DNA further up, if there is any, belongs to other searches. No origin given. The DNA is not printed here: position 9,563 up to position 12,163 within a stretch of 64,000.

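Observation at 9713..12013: Short SMC (766 aa) with no recognisable hinge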

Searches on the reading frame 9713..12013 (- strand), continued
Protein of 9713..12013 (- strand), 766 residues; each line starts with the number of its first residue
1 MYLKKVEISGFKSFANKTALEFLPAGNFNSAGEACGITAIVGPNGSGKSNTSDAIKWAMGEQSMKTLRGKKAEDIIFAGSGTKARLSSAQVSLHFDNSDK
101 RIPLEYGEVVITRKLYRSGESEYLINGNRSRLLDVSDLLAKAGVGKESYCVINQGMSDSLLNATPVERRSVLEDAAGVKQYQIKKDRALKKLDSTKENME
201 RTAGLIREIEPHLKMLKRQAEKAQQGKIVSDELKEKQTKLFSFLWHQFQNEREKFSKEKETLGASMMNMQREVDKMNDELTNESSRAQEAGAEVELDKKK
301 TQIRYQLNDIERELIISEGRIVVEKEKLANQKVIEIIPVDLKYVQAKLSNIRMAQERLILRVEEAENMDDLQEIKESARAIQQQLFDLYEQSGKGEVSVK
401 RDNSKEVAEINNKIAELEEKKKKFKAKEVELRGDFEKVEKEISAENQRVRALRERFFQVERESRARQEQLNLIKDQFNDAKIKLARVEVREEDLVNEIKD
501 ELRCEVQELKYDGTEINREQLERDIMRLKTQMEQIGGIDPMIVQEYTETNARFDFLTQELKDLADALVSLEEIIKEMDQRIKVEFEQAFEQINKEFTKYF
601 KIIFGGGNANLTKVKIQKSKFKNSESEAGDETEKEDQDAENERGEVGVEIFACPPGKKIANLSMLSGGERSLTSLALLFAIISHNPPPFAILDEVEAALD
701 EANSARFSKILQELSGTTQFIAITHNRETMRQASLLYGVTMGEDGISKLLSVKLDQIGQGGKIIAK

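Call 25: search_protein_families(library=pfam, alignment_id=A2, max_evalue=0.01)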
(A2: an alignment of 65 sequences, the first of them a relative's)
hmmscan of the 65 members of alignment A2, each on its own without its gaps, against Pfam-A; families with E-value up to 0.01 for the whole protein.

A. member 1, P0121 (782 aa): 7 families
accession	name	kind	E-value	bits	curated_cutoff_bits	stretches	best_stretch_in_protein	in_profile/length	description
PF02463.25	SMC_N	-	4.1e-67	226.3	40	1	2-764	1-219/220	RecF/RecN/SMC N terminal domain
PF13476.12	AAA_23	-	2.3e-15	58.2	27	1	5-310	1-200/201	AAA domain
PF13175.12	AAA_15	-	1.2e-13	51.9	32.1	1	1-381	1-264/374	AAA ATPase domain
PF13304.12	AAA_21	-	2.5e-12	47.9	27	2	33-103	1-61/304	AAA domain, putative AbiEii toxin, Type IV TA system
PF13555.12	AAA_29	-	0.00055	20.1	27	1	26-53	19-44/61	P-loop containing region of AAA domain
PF00005.33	ABC_tran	-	0.002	19.2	25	0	32-52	12-32/137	ABC transporter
PF13514.12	AAA_27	-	0.0087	16.1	22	1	1-52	1-47/206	AAA domain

B. families by the number of members that match (of 65 scanned): 39 families (the first 25 are shown)
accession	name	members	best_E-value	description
PF02463.25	SMC_N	65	2.8e-71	RecF/RecN/SMC N terminal domain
PF13476.12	AAA_23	65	1.6e-21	AAA domain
PF13304.12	AAA_21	65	4.8e-19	AAA domain, putative AbiEii toxin, Type IV TA system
PF13555.12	AAA_29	62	2.8e-07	P-loop containing region of AAA domain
PF13175.12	AAA_15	60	4.1e-19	AAA ATPase domain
PF00005.33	ABC_tran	47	2.1e-08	ABC transporter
PF13514.12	AAA_27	16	2.9e-05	AAA domain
PF13401.12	AAA_22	14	2.9e-05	AAA domain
PF13558.12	SbcC_Walker_B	11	0.0016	SbcC/RAD50-like, Walker B motif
PF00004.35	AAA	8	0.00054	ATPase family associated with various cellular activities (AAA)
PF08614.16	ATG16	6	5.9e-05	Autophagy protein 16 (ATG16)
PF13191.12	AAA_16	4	0.00072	AAA ATPase domain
PF17675.6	APG6_N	2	4.7e-05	Apg6 coiled-coil region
PF05911.16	FPP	2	0.00038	Filament-like plant protein, long coiled-coil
PF00261.25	Tropomyosin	2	0.00039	Tropomyosin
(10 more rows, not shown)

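Call 27: search_protein_families(library=pfam, alignment_id=A4, max_evalue=0.01)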
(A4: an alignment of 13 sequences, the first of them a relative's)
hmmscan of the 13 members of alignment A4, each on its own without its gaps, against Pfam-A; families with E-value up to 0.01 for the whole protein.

A. member 1, P0152 (1002 aa): 7 families
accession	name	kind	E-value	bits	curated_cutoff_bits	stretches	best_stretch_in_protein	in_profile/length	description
PF02463.25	SMC_N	-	4.4e-58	196.7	40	1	2-987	1-219/220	RecF/RecN/SMC N terminal domain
PF06470.18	SMC_hinge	-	9.3e-26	91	22.5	1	414-531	2-115/116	SMC proteins Flexible Hinge Domain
PF13304.12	AAA_21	-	8.4e-16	59.3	27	2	33-90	1-63/304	AAA domain, putative AbiEii toxin, Type IV TA system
PF13476.12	AAA_23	-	7.6e-12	46.7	27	1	5-274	1-198/201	AAA domain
PF13175.12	AAA_15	-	6.3e-11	42.9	32.1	1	1-325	1-302/374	AAA ATPase domain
PF13555.12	AAA_29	-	1.3e-06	28.5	27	1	22-56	14-47/61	P-loop containing region of AAA domain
PF13558.12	SbcC_Walker_B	-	0.00026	21.6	27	1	899-952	27-89/90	SbcC/RAD50-like, Walker B motif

B. families by the number of members that match (of 13 scanned): 13 families
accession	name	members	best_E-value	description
PF02463.25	SMC_N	13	2.9e-66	RecF/RecN/SMC N terminal domain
PF13304.12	AAA_21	13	1.9e-17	AAA domain, putative AbiEii toxin, Type IV TA system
PF13555.12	AAA_29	13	7.1e-07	P-loop containing region of AAA domain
PF13476.12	AAA_23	12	1e-18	AAA domain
PF13175.12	AAA_15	11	1.2e-15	AAA ATPase domain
PF06470.18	SMC_hinge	9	1.5e-31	SMC proteins Flexible Hinge Domain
PF00005.33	ABC_tran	4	0.0001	ABC transporter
PF13558.12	SbcC_Walker_B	4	0.00026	SbcC/RAD50-like, Walker B motif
PF13514.12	AAA_27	3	0.001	AAA domain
PF21408.2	MTR4-like_stalk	1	0.00015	Exosome RNA helicase MTR4-like, stalk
PF16043.11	DUF4795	1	0.00052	Domain of unknown function (DUF4795)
PF10473.14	CENP-F_leu_zip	1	0.005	Leucine-rich repeats of kinetochore protein Cenp-F/LEK1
PF25078.1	DUF7801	1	0.0067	Domain of unknown function (DUF7801)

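Call 29: predict_structure(alignment_id=A1)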
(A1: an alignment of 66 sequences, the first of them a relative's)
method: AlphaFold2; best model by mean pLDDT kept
length: 766 residues; sequences in the alignment: 66
mean_pLDDT: 71.1   pTM: 0.46
mean pLDDT of the five models: 71.1, 69.7, 64.6, 63.2, 63.0
residues with pLDDT >= 90: 74; 70-90: 387; 50-70: 207; < 50: 98
segments of 3 or more residues with pLDDT < 50: 26-32, 43-48, 63-86, 332-338, 397-402, 619-643, 742-754, 756-758
pLDDT, mean of each block of 10 residues (from residue 1): 67 57 53 57 49 62 45 31 51 70 64 66 67 58 57 70 82 82 89 92 91 89 86 88 87 86 85 81 64 71 77 70 57 38 66 71 65 70 69 44 54 73 79 79 75 77 83 87 85 85 78 78 88 77 89 93 92 91 90 92 87 71 32 29 66 81 77 87 80 69 76 78 65 61 41 47 47
secondary structure, 60 per line:
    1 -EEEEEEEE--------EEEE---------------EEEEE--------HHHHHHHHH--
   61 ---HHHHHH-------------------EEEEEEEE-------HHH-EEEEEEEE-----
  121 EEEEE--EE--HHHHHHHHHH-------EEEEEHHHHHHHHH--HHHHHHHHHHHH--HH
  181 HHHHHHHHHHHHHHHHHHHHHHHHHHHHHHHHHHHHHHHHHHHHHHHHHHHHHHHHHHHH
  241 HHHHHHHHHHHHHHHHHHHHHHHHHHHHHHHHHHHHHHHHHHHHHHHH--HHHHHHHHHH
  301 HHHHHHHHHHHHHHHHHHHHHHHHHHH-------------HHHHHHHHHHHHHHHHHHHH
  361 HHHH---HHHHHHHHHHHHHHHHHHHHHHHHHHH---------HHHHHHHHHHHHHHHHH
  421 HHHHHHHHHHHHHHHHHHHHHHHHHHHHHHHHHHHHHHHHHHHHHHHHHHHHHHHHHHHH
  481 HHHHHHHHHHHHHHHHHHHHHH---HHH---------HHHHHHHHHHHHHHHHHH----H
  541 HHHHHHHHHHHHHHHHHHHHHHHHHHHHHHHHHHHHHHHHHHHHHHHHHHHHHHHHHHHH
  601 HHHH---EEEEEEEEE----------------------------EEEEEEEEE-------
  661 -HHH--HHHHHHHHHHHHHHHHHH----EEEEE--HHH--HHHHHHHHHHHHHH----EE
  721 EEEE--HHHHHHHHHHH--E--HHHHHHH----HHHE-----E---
elements in order (helices of 4 or more, strands of 3 or more residues): E2-9 E18-21 E37-41 H50-58 H64-69 E89-96 E108-115 E121-125 H132-141 E149-153 H154-162 H165-176 H179-288 H291-327 H341-364 H368-394 H404-502 H518-535 H540-604 E608-616 E645-653 H667-684 E689-693 H701-714 E719-724 H727-737 H743-749
